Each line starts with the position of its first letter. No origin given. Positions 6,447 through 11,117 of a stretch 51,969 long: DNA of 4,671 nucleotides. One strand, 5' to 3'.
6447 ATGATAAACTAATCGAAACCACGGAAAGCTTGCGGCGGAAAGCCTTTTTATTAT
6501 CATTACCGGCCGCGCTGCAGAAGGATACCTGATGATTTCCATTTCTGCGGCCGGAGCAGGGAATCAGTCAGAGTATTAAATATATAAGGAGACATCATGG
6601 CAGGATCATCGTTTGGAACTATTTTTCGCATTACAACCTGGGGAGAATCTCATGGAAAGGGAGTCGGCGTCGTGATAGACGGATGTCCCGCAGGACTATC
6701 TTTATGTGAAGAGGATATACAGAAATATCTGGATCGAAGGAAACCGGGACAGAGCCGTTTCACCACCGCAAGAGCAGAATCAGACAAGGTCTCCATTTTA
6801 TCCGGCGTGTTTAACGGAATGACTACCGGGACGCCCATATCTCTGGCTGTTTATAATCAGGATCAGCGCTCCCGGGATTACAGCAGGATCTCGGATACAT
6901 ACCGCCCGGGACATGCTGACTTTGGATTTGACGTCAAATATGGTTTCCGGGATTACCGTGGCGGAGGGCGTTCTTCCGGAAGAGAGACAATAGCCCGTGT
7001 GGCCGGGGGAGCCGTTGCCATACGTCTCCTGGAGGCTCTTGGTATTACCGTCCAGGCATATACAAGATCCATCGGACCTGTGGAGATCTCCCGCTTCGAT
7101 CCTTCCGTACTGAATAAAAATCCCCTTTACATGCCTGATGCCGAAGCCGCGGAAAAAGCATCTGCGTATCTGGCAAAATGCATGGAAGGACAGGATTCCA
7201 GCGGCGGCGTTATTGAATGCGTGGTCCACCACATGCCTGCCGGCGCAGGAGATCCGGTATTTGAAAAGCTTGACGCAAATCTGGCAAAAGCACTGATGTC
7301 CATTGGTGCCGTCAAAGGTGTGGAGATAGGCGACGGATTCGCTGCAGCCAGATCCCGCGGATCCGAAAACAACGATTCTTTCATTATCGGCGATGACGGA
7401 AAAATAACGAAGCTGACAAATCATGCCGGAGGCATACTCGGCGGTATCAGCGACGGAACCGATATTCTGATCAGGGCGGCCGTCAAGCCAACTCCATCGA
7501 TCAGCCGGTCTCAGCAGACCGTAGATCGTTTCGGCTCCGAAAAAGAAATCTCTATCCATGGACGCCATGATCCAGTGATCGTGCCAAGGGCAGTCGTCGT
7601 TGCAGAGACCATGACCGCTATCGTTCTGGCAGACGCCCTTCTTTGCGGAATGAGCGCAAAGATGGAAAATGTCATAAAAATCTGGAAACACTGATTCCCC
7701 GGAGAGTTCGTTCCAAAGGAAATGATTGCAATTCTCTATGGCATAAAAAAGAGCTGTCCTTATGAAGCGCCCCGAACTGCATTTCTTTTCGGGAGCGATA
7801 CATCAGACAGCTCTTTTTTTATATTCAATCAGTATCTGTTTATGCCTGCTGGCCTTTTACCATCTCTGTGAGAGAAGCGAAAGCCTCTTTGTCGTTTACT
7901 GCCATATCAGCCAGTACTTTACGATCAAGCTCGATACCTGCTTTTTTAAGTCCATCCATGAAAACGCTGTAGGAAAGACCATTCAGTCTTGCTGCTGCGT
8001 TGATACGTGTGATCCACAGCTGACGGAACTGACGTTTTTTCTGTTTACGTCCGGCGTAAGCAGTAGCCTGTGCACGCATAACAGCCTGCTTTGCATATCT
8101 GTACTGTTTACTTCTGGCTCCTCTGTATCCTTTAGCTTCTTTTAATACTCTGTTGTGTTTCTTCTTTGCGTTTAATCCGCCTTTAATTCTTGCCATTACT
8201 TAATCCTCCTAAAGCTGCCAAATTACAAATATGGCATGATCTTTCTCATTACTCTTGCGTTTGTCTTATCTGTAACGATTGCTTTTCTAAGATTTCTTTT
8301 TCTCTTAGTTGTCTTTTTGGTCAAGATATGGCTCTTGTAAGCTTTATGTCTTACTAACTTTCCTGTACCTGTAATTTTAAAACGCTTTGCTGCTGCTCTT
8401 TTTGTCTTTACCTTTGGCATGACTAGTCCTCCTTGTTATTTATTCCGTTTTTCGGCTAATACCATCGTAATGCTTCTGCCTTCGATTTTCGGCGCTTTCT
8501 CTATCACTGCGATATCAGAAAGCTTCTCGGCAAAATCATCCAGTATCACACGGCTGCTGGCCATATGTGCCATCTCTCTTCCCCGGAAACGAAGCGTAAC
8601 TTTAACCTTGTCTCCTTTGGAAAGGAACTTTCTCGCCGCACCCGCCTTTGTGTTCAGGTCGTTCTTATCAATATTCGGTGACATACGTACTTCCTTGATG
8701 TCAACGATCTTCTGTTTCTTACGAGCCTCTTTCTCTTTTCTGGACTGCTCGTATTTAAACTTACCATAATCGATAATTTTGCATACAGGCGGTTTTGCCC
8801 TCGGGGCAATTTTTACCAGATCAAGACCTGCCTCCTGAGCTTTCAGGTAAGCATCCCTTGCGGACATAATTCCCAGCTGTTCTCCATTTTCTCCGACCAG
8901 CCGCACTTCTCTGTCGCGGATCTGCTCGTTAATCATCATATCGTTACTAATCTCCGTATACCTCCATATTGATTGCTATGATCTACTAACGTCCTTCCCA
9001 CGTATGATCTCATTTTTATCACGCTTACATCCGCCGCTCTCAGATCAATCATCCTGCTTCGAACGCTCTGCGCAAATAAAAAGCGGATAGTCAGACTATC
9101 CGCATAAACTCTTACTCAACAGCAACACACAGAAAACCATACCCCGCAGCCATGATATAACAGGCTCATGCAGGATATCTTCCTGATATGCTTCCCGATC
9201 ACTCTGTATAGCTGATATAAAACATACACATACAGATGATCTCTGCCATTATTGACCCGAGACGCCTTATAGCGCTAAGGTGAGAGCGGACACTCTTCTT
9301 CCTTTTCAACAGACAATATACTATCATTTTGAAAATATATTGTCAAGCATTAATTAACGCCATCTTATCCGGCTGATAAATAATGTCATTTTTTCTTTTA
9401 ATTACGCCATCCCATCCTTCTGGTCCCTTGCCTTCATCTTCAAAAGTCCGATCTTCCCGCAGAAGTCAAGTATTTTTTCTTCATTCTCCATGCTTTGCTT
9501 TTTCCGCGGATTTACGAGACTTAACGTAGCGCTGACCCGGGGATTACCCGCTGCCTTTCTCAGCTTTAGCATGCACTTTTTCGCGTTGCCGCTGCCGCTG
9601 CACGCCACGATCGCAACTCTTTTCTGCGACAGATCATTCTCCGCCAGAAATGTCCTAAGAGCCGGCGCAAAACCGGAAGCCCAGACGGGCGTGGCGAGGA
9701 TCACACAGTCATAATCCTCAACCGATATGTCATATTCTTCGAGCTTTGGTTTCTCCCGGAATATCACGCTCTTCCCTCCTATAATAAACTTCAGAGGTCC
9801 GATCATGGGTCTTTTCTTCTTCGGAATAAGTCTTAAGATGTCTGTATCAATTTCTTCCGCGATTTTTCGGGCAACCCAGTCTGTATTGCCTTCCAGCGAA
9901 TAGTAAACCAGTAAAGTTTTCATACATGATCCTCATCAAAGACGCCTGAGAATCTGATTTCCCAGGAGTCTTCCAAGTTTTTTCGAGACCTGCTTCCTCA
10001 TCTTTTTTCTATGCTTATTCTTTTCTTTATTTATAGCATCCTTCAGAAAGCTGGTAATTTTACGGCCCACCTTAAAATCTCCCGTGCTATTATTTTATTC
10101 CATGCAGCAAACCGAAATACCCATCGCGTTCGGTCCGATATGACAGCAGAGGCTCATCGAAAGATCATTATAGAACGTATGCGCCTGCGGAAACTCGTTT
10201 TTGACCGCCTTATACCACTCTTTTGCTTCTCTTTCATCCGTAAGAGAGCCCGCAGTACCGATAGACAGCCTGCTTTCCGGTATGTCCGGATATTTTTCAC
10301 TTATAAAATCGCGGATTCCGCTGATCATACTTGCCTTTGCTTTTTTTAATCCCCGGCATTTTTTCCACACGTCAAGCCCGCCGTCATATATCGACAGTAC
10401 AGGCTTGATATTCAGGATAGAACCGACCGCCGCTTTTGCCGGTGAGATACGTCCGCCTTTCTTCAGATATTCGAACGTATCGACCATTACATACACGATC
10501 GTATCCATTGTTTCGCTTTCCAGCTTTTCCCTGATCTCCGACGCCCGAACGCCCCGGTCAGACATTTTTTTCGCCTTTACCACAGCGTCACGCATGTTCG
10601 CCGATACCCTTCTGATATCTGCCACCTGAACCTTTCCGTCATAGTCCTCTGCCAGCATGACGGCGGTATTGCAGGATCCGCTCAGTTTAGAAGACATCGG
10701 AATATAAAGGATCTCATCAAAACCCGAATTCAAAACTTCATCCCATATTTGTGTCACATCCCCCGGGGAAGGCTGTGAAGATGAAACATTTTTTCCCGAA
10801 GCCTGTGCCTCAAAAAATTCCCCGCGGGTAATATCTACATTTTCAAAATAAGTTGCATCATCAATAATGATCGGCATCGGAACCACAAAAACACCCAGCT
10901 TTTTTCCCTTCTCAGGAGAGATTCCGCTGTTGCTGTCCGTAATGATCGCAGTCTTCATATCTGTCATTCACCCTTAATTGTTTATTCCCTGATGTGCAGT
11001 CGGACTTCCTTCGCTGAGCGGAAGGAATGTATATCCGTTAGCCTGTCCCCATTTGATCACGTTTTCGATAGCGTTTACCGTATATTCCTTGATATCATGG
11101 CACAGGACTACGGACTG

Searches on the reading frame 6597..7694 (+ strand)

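Call 9: search_protein_families(library=pfam, proteins=[window:6597-7694:+], max_evalue=0.00001)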
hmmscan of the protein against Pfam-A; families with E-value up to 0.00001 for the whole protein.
window:6597-7694:+ (365 aa): 1 family
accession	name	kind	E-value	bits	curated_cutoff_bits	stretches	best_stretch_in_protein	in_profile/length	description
PF01264.26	Chorismate_synt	-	1.3e-140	468.3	27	1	10-349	1-327/327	Chorismate synthase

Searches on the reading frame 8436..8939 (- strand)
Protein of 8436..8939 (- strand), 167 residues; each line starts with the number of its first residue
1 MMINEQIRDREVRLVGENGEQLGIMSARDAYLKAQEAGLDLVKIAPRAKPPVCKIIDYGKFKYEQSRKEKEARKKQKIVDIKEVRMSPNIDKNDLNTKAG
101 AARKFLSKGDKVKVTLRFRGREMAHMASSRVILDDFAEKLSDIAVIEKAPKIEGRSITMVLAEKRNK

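Call 9: search_protein_families(library=pfam, proteins=[window:8436-8939:-], max_evalue=0.00001)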
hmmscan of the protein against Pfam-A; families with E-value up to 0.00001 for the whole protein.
window:8436-8939:- (167 aa): 2 families
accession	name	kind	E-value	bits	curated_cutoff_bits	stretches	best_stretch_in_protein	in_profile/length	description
PF00707.27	IF3_C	-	1.2e-35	121.7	34.8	1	79-164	1-86/86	Translation initiation factor IF-3, C-terminal domain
PF05198.21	IF3_N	-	6.1e-35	119.7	26.9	1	3-72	1-70/70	Translation initiation factor IF-3, N-terminal domain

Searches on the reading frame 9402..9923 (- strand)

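Call 9: search_protein_families(library=pfam, proteins=[window:9402-9923:-], max_evalue=0.00001)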
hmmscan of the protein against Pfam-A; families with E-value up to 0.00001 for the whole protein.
window:9402-9923:- (173 aa): 3 families
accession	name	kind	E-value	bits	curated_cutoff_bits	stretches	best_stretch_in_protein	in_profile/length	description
PF12724.12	Flavodoxin_5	-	8.5e-11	42.8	27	1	63-114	36-89/145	Flavodoxin domain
PF12682.12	Flavodoxin_4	-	1.2e-10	41.6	24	1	2-129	1-132/155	Flavodoxin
PF03358.20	FMN_red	-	2.1e-07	31.1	24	1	14-126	16-133/152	NADPH-dependent FMN reductase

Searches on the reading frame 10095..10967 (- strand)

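Call 9: search_protein_families(library=pfam, proteins=[window:10095-10967:-], max_evalue=0.00001)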
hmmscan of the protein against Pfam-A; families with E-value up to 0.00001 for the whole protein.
window:10095-10967:- (290 aa): 1 family
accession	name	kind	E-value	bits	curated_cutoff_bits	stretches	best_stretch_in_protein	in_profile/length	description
PF02645.21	DegV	-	6.7e-67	226.2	27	1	5-286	1-277/280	Uncharacterised protein, DegV family COG1307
